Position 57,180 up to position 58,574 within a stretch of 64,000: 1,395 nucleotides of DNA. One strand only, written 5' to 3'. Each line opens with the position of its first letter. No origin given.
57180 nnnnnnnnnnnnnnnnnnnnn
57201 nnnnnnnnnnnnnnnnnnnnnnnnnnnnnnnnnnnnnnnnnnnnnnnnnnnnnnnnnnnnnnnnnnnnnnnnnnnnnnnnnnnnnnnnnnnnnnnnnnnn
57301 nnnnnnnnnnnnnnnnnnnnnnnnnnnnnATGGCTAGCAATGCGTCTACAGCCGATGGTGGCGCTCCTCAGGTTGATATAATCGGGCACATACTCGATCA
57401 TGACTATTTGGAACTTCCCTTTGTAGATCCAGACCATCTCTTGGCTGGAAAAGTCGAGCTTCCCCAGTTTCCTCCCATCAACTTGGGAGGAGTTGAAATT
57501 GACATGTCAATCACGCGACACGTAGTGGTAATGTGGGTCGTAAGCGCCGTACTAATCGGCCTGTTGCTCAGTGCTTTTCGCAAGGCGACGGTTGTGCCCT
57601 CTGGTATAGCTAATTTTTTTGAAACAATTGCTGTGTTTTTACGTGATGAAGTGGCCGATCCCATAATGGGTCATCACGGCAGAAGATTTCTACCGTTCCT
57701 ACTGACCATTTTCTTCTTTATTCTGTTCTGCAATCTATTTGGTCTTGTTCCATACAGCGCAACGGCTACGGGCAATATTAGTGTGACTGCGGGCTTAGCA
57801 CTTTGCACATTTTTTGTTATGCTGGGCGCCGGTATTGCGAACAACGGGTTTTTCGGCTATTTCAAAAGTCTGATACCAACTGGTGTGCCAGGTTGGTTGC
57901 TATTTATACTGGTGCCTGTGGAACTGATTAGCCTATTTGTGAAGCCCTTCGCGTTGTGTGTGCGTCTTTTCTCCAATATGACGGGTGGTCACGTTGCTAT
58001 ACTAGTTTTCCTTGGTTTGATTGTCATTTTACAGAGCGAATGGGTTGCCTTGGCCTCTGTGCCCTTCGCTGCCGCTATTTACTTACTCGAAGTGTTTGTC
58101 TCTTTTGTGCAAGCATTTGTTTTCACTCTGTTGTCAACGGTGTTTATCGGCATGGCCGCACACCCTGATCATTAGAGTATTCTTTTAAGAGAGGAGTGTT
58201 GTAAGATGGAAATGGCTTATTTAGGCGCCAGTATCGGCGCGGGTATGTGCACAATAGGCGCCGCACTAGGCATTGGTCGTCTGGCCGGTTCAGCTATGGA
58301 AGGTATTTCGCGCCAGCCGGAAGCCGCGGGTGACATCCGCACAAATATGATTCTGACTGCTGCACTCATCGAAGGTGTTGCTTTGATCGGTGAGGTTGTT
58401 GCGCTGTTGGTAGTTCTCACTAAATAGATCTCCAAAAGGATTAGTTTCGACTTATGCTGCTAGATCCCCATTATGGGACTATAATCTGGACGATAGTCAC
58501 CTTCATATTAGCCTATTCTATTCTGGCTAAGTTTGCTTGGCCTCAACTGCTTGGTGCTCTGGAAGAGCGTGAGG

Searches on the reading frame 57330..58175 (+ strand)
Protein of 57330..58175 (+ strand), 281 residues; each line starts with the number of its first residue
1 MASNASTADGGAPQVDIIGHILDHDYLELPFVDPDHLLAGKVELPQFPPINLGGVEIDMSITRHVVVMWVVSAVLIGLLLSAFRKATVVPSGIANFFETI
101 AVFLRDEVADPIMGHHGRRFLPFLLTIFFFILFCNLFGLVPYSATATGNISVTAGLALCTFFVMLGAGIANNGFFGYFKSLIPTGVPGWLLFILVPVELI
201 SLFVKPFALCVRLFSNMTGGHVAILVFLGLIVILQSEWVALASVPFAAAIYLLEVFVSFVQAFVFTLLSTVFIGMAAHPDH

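Call 10: search_protein_families(library=pfam, proteins=[window:57330-58172:+], max_evalue=0.01)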
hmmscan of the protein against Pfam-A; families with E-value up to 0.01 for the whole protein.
window:57330-58172:+ (281 aa): 1 family
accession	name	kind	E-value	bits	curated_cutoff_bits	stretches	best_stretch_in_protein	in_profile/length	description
PF00119.25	ATP-synt_A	-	1.6e-60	205.1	33.9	1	65-273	1-216/217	ATP synthase A chain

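Call 14: find_encoding_contigs(protein=window:57330-58175:+, flank=3000, max_places=6)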
Protein window:57330-58175:+ (281 aa): 23 contigs read that carry it; 6 places shown.
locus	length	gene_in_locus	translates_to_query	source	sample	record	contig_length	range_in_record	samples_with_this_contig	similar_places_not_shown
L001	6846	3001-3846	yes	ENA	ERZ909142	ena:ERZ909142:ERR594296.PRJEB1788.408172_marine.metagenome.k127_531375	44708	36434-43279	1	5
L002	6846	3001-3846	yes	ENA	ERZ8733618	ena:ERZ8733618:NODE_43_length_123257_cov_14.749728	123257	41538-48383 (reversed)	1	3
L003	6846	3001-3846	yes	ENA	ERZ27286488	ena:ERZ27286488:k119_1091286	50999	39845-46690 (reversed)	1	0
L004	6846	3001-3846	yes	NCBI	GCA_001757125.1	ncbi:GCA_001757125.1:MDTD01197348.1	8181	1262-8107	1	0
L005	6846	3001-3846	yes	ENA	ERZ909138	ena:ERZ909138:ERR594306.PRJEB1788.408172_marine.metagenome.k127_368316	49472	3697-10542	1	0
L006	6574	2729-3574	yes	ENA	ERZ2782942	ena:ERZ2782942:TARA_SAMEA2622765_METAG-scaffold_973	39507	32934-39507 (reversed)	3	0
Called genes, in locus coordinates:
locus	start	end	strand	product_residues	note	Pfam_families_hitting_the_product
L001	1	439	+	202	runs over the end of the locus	PF02508:Rnf-Nqr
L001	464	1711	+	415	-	PF00111:Fer2, PF00970:FAD_binding_6 (faint), PF00175:NAD_binding_1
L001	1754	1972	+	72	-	PF04400:NqrM (faint)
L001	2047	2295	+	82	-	PF09527:ATPase_gene1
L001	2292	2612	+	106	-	-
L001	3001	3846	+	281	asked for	PF00119:ATP-synt_A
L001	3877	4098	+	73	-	PF00137:ATP-synt_C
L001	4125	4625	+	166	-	PF00430:ATP-synt_B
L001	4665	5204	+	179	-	PF00213:OSCP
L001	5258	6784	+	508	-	PF02874:ATP-synt_ab_N, PF00006:ATP-synt_ab, PF00306:ATP-synt_ab_C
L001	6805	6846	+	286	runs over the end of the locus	PF00231:ATP-synt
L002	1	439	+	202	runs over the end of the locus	PF02508:Rnf-Nqr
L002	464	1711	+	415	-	PF00111:Fer2, PF00970:FAD_binding_6 (faint), PF00175:NAD_binding_1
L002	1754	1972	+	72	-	PF04400:NqrM (faint)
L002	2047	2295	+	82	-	PF09527:ATPase_gene1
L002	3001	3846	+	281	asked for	PF00119:ATP-synt_A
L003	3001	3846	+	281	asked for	PF00119:ATP-synt_A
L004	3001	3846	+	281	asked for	PF00119:ATP-synt_A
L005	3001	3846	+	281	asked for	PF00119:ATP-synt_A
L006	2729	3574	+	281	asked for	PF00119:ATP-synt_A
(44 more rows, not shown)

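Call 16: find_homologous_proteins(query=window:57330-58172:+, max_evalue=1e-30)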
Query window:57330-58172:+ (281 aa): 2027 proteins with E <= 1e-30 among 8000 candidates; the best 120 are listed.
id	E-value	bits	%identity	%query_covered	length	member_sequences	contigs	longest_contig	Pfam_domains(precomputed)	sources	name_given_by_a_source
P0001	4.3e-173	592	98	100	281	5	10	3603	PF00119.26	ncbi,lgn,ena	-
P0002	2.2e-166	570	94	96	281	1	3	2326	PF00119.26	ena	-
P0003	8.0e-162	555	93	96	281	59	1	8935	PF00119.26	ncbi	-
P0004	2.9e-159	547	92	96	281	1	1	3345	PF00119.26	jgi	-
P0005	8.9e-152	522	94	91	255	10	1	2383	PF00119.26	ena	-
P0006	5.4e-150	516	86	96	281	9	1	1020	PF00119.26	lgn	-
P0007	5.9e-148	510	86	96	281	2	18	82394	PF00119.26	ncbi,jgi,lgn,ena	ncbi:MAG: F0F1 ATP synthase subunit A [Candidatus Latescibacterota bacterium]|jgi:F-type H+-transpor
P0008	1.0e-147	509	86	96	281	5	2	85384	PF00119.26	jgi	jgi:F-type H+-transporting ATPase subunit a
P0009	1.7e-142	492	83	96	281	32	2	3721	PF00119.26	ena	-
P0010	2.4e-135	468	80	100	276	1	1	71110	PF00119.26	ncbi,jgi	-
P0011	2.8e-131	455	97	79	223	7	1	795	PF00119.26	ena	-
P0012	8.6e-130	450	78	100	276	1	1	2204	PF00119.26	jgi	jgi:F-type H+-transporting ATPase subunit a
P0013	2.4e-129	449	75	100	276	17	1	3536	PF00119.26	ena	-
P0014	2.8e-127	442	75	100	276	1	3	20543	PF00119.26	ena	-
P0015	4.0e-127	441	75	95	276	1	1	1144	PF00119.26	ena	-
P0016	5.0e-127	441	75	95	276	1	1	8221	PF00119.26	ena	-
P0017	6.6e-127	441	75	100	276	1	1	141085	PF00119.26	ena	-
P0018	7.1e-127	441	75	95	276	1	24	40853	PF00119.26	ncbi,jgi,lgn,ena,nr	ncbi:MAG: ATP synthase F0 subunit A [Gemmatimonadetes bacterium]|jgi:F-type H+-transporting ATPase s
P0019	7.9e-127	440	75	95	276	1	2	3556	PF00119.26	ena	-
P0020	8.0e-127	440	75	95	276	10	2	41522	PF00119.26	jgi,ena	jgi:F-type H+-transporting ATPase subunit a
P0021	9.3e-127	440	75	100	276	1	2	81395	PF00119.26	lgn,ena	-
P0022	9.7e-127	440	75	95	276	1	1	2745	PF00119.26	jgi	-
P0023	1.1e-126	440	75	95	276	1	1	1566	PF00119.26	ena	-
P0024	1.1e-126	440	75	95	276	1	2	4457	PF00119.26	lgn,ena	-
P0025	1.2e-126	440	72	94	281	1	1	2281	PF00119.26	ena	-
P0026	1.6e-126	439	70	100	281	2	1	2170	PF00119.26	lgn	-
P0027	1.6e-126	439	75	95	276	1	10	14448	PF00119.26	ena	-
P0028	1.8e-126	439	73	100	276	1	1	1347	PF00119.26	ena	-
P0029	1.8e-126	439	75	95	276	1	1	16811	PF00119.26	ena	-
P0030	2.2e-126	439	74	95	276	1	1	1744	PF00119.26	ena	-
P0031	2.3e-126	439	75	100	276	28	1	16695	PF00119.26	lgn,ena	-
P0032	2.4e-126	439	75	95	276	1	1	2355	PF00119.26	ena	-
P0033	2.4e-126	439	73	100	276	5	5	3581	PF00119.26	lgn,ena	-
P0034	2.4e-126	439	75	100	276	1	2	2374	PF00119.26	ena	-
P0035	2.5e-126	439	75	95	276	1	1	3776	PF00119.26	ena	-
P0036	2.7e-126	439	72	94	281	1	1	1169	PF00119.26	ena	-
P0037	3.0e-126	438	75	100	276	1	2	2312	PF00119.26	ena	-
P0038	3.0e-126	438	74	95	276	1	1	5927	PF00119.26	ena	-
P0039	3.2e-126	438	75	95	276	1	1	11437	PF00119.26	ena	-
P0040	4.1e-126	438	75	95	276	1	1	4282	PF00119.26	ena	-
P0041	4.1e-126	438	74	100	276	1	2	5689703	PF00119.26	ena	-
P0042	4.2e-126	438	70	100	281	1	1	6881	PF00119.26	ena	-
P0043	5.4e-126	438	75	100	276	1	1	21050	PF00119.26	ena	-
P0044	6.2e-126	437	75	100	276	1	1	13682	PF00119.26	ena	-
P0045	6.4e-126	437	75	95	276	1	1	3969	PF00119.26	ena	-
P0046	7.6e-126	437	75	100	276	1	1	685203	PF00119.26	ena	-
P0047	7.9e-126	437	73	100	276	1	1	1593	PF00119.26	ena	-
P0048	7.9e-126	437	72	94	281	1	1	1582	PF00119.26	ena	-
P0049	8.7e-126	437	75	100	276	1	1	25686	PF00119.26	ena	-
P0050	8.8e-126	437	72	94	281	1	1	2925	PF00119.26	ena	-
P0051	8.8e-126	437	74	95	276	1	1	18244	PF00119.26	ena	-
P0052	8.9e-126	437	76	100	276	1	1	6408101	PF00119.26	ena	-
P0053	1.1e-125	437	75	100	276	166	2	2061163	PF00119.26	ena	-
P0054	1.2e-125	437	73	100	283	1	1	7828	PF00119.26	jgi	jgi:F-type H+-transporting ATPase subunit a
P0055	1.3e-125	436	75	100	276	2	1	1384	PF00119.26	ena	-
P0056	1.4e-125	436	74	100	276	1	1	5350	PF00119.26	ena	-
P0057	1.7e-125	436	75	100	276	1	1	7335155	PF00119.26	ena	-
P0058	2.4e-125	435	74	100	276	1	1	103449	PF00119.26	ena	-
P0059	2.6e-125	435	74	100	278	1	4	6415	PF00119.26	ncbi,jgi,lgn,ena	jgi:F-type H+-transporting ATPase subunit a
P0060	2.6e-125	435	74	100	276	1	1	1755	PF00119.26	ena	-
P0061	2.6e-125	435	75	100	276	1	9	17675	PF00119.26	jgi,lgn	jgi:F-type H+-transporting ATPase subunit a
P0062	2.8e-125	435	75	100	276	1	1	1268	PF00119.26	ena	-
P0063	2.8e-125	435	74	100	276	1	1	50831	PF00119.26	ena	-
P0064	3.5e-125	435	70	100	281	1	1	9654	PF00119.26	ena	-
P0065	3.6e-125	435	74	100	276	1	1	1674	PF00119.26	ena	-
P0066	3.7e-125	435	74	100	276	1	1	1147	PF00119.26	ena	-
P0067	3.8e-125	435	74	100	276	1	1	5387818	PF00119.26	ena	-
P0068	4.6e-125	435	71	100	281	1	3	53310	PF00119.26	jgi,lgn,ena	jgi:F-type H+-transporting ATPase subunit a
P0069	5.5e-125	434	74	100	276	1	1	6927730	PF00119.26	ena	-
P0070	5.8e-125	434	70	100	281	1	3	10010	PF00119.26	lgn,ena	-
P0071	6.6e-125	434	74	100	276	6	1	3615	PF00119.26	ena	-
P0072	9.5e-125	434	73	100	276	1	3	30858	PF00119.26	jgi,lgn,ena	jgi:F-type H+-transporting ATPase subunit a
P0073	1.3e-124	433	73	100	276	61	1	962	PF00119.26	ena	-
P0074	3.4e-124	432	75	100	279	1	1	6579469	PF00119.26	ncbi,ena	-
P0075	3.4e-124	432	75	100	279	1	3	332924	PF00119.26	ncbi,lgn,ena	-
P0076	4.2e-124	431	74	100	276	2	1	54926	PF00119.26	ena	-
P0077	4.8e-124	431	72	100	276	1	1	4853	PF00119.26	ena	-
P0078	5.4e-124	431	74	100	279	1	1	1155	PF00119.26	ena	-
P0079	6.5e-124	431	75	100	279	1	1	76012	PF00119.26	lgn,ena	-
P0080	6.6e-124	431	75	100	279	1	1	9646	PF00119.26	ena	-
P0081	1.1e-123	430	74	100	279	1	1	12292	PF00119.26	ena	-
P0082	1.3e-123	430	74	100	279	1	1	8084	PF00119.26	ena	-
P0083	2.0e-123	429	74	100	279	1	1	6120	PF00119.26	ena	-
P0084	2.1e-123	429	74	100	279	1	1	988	PF00119.26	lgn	-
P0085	2.9e-123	429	75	100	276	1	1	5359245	PF00119.26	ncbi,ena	-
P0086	4.1e-123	428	74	100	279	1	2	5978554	PF00119.26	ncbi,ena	-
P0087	5.6e-123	428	73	100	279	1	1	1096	PF00119.26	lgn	-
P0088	5.7e-123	428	73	100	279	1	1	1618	PF00119.26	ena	-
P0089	1.2e-122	427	72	100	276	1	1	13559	PF00119.26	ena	-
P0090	2.0e-122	426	72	100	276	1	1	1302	PF00119.26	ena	-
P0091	2.8e-122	425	72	100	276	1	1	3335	PF00119.26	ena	-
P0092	7.0e-122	424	72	100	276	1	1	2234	PF00119.26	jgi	-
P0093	7.5e-122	424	70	100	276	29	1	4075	PF00119.26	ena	-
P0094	1.3e-121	423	75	93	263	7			PF00119.26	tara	tara:strand:- start:3176 stop:3967 length:792 start_codon:yes stop_codon:yes gene_type:complete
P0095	1.5e-121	423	71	100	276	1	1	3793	PF00119.26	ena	-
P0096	1.5e-121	423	75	95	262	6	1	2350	PF00119.26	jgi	-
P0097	5.1e-121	421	71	95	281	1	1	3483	PF00119.26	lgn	-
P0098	4.5e-119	415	69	100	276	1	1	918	PF00119.26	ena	-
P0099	5.3e-119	415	71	95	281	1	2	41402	PF00119.26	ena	-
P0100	6.1e-119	414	70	100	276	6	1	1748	PF00119.26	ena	-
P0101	6.2e-119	414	71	95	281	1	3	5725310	PF00119.26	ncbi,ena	-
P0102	6.9e-119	414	70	95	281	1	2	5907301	PF00119.26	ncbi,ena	-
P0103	1.3e-118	413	69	95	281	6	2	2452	PF00119.26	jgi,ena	jgi:F-type H+-transporting ATPase subunit a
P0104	5.2e-118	411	73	100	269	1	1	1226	PF00119.26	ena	-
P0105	5.9e-118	411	70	100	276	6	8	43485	PF00119.26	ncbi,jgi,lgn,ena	-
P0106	8.5e-115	401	64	100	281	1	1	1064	PF00119.26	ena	-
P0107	5.9e-114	398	63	100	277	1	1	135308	PF00119.26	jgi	jgi:F-type H+-transporting ATPase subunit a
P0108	2.1e-112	393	63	98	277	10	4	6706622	PF00119.26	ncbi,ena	-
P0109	2.7e-112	393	65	95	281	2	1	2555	PF00119.26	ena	-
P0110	3.1e-112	392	69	100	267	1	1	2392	PF00119.26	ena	-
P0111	2.1e-111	390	65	100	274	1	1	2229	PF00119.26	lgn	-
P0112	5.8e-111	388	62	100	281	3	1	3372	PF00119.26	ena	-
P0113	7.0e-111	388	67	95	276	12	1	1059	PF00119.26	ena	-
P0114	1.3e-110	387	79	79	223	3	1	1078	PF00119.26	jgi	-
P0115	1.7e-110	387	68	95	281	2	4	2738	PF00119.26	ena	-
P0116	2.1e-110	386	64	95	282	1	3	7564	PF00119.26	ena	-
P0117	2.6e-109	383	65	95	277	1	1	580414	PF00119.26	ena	-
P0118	2.8e-109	383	62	100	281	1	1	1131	PF00119.26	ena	-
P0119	7.7e-109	381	65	95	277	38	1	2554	PF00119.26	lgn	-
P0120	8.4e-109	381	61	100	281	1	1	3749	PF00119.26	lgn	-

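Call 17: find_encoding_contigs(protein=P0007, flank=3000, max_places=3)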
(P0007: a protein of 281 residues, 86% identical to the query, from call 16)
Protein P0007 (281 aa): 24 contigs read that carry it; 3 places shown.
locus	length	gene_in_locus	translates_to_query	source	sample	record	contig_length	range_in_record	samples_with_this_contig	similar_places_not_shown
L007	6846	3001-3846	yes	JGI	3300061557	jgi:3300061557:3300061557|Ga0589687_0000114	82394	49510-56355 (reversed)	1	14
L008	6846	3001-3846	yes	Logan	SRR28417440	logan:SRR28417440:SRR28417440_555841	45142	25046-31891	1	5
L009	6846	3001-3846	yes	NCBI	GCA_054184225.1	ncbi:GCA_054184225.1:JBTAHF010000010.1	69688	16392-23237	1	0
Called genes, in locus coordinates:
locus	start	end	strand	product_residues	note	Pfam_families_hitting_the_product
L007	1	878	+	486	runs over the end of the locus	PF00361:Proton_antipo_M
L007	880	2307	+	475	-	PF00361:Proton_antipo_M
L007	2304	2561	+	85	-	PF09527:ATPase_gene1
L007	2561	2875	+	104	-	-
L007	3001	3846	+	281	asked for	PF00119:ATP-synt_A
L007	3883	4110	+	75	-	PF00137:ATP-synt_C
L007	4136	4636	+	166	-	PF00430:ATP-synt_B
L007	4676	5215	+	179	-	PF00213:OSCP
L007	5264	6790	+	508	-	PF02874:ATP-synt_ab_N, PF00006:ATP-synt_ab, PF00306:ATP-synt_ab_C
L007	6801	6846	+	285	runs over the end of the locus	PF00231:ATP-synt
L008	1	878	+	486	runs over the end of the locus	PF00361:Proton_antipo_M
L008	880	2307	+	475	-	PF00361:Proton_antipo_M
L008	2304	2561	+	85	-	PF09527:ATPase_gene1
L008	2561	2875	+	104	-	-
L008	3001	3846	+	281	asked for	PF00119:ATP-synt_A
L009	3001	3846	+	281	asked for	PF00119:ATP-synt_A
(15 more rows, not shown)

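Call 18: find_encoding_contigs(protein=P0003, flank=3000, max_places=2)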
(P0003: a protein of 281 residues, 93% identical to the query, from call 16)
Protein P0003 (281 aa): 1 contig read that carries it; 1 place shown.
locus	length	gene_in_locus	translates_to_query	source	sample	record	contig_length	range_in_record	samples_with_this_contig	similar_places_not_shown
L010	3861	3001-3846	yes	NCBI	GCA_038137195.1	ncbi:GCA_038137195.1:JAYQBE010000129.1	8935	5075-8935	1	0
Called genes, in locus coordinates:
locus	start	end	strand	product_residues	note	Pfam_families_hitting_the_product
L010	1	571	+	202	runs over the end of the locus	PF02508:Rnf-Nqr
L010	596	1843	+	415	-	PF00111:Fer2, PF00970:FAD_binding_6 (faint), PF00175:NAD_binding_1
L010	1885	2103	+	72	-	PF04400:NqrM (weak)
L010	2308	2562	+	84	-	PF09527:ATPase_gene1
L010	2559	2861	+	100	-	-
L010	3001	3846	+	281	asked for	PF00119:ATP-synt_A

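Call 19: find_encoding_contigs(protein=P0010, flank=3000, max_places=2)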
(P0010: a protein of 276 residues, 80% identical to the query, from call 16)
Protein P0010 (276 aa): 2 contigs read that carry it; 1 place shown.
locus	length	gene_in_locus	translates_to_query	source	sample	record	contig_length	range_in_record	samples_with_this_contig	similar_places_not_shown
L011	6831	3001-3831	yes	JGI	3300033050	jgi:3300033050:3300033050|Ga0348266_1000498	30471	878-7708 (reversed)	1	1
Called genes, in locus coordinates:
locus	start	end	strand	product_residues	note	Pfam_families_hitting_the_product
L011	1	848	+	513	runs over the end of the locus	PF00361:Proton_antipo_M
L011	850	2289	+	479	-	PF00361:Proton_antipo_M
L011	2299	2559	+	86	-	PF09527:ATPase_gene1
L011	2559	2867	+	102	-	-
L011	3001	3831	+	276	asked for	PF00119:ATP-synt_A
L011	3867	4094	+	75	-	PF00137:ATP-synt_C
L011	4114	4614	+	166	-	-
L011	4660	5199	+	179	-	PF00213:OSCP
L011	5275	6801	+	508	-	PF02874:ATP-synt_ab_N, PF00006:ATP-synt_ab, PF00306:ATP-synt_ab_C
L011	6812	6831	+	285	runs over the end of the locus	PF00231:ATP-synt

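Call 23: find_encoding_contigs(protein=P0002, flank=2500, max_places=3)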
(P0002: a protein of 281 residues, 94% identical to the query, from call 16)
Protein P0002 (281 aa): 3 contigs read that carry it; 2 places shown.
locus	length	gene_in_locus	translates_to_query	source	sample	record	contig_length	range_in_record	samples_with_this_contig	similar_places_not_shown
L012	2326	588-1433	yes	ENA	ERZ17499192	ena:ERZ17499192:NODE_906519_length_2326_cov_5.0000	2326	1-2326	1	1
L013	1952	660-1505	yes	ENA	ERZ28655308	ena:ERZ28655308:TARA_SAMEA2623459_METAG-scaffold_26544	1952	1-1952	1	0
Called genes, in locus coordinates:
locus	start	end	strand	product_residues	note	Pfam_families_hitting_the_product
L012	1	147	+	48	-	?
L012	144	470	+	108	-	-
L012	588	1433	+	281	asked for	PF00119:ATP-synt_A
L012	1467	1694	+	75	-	PF00137:ATP-synt_C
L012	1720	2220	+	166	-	-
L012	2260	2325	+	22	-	?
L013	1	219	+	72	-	?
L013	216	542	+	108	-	-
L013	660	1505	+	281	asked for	PF00119:ATP-synt_A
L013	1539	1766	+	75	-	PF00137:ATP-synt_C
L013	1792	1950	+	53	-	?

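Call 24: find_encoding_contigs(protein=P0004, flank=2500, max_places=2)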
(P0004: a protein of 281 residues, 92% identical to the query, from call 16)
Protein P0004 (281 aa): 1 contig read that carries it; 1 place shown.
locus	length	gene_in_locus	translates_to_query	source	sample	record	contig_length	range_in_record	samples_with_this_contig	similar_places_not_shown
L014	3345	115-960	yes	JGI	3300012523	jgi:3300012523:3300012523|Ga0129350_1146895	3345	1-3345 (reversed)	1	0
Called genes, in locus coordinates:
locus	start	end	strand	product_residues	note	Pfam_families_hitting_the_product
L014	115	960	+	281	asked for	PF00119:ATP-synt_A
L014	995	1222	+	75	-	PF00137:ATP-synt_C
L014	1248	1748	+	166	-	-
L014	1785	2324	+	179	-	PF00213:OSCP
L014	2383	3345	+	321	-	?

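Call 25: find_encoding_contigs(protein=P0001, flank=2500, max_places=4)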
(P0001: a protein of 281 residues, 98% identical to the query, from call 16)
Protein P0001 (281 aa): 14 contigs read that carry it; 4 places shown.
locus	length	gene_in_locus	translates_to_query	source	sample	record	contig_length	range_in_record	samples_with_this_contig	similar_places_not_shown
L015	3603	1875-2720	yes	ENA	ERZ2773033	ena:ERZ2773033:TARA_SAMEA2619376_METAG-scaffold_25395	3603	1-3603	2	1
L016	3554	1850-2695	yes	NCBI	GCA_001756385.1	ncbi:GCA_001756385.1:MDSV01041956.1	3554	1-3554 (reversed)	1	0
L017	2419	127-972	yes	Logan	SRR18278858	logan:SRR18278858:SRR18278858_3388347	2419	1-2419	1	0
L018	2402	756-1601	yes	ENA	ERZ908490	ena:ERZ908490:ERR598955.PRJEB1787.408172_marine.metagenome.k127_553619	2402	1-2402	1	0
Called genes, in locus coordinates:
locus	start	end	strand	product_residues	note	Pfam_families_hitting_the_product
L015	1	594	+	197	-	?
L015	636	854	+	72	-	-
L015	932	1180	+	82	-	PF09527:ATPase_gene1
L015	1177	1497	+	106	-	-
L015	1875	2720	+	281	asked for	PF00119:ATP-synt_A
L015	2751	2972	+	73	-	PF00137:ATP-synt_C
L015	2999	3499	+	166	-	PF00430:ATP-synt_B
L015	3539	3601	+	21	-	?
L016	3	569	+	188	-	?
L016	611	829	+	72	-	-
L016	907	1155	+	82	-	PF09527:ATPase_gene1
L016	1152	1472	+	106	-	-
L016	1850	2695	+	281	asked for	PF00119:ATP-synt_A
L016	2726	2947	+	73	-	PF00137:ATP-synt_C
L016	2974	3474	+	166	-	PF00430:ATP-synt_B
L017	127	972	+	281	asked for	PF00119:ATP-synt_A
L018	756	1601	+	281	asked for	PF00119:ATP-synt_A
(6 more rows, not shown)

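Call 30: find_related_loci(query=window:57330-58172:+, collection=genome_contigs, flank=3000)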
Query window:57330-58172:+ (281 aa) in genome_contigs; peptide patterns used: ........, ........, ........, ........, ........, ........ (x = any residue, [..] = any of these).
600 stretches matched a pattern (row limit reached: there are more); 467 encode a relative of the query (tblastn E <= 1e-3); the best 80 are kept; 80 distinct loci.
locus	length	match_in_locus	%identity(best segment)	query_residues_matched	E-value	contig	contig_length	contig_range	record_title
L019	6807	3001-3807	93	13-281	3e-165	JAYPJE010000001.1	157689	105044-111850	MAG: Gemmatimonadota bacterium isolate 139576_S177_rosella_bins.tsv.066 NODE_30_length_157689_cov_7.621865, whole genome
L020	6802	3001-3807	93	13-281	1e-164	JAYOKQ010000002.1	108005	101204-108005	MAG: Gemmatimonadota bacterium isolate 139572_S173_metabat_bins_2.tsv.085 NODE_117_length_108005_cov_6.866790, whole gen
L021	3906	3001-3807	83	13-281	9e-149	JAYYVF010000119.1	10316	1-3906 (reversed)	MAG: Candidatus Latescibacterota bacterium isolate XB_MAG106 DB_MAG106_0119, whole genome shotgun sequence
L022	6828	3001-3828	75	1-281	5e-124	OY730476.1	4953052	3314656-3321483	MAG: Candidatus Latescibacteria bacterium isolate 667a1def-a863-4bf2-9b98-94036fb31650 genome assembly, chromosome: 1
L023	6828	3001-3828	75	1-281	4e-124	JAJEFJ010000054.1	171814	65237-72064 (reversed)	MAG: Candidatus Latescibacterota bacterium isolate p16x43bins.30 k141_985601, whole genome shotgun sequence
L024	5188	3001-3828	75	1-281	3e-124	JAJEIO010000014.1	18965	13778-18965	MAG: Candidatus Latescibacterota bacterium isolate p16x65bins.25 k141_1023580, whole genome shotgun sequence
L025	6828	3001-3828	75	1-281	5e-124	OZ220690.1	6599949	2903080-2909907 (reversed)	MAG: Candidatus Latescibacterota bacterium isolate 4544edd8-ea3d-4877-aa30-594cc490bc13 genome assembly, chromosome: 1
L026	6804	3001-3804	71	14-281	2e-123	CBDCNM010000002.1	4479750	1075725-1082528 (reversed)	MAG: Candidatus Latescibacterota bacterium isolate f150df7c-f474-47d5-8e53-e740a55afba2 genome assembly, contig: contig_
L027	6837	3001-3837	75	1-281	1e-122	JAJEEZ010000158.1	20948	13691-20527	MAG: Candidatus Latescibacterota bacterium isolate p16x34bins.62 k141_652523, whole genome shotgun sequence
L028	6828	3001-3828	74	1-281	2e-122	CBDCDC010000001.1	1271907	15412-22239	MAG: Candidatus Latescibacterota bacterium isolate a5674b02-4162-4bfe-8498-4cf7be1abab7 genome assembly, contig: contig_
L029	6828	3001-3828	74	1-281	4e-119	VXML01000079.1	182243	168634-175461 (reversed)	MAG: Gemmatimonadetes bacterium isolate SB0661_bin_36 NODE_85_length_182243_cov_80.310207, whole genome shotgun sequence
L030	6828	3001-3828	74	1-281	8e-124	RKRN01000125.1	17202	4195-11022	MAG: Candidatus Latescibacterota bacterium isolate PNGco_C_bin1 scaffold_432, whole genome shotgun sequence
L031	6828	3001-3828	62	6-281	3e-116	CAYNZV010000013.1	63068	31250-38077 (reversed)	MAG TPA_asm: uncultured Gemmatimonadaceae bacterium isolate SRP092796_co6_206 genome assembly, contig: NODE_152_length_6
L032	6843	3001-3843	51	1-281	4e-89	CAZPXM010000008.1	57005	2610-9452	MAG TPA_asm: uncultured Gemmatimonadaceae bacterium isolate SRP098346_co1_357 genome assembly, contig: NODE_214_length_5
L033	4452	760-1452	53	51-281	5e-81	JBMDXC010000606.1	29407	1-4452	MAG: Candidatus Entotheonellaceae bacterium isolate FBaNitSoil1_14 FBaNitSoil1_contig606, whole genome shotgun sequence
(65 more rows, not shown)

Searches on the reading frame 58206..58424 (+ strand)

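Call 10: search_protein_families(library=pfam, proteins=[window:58206-58424:+], max_evalue=0.01)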
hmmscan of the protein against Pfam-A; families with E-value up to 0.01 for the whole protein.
window:58206-58424:+ (73 aa): 1 family
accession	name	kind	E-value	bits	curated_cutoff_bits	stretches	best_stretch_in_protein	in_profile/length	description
PF00137.26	ATP-synt_C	-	3.9e-15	56.3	24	1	6-68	1-59/60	ATP synthase subunit C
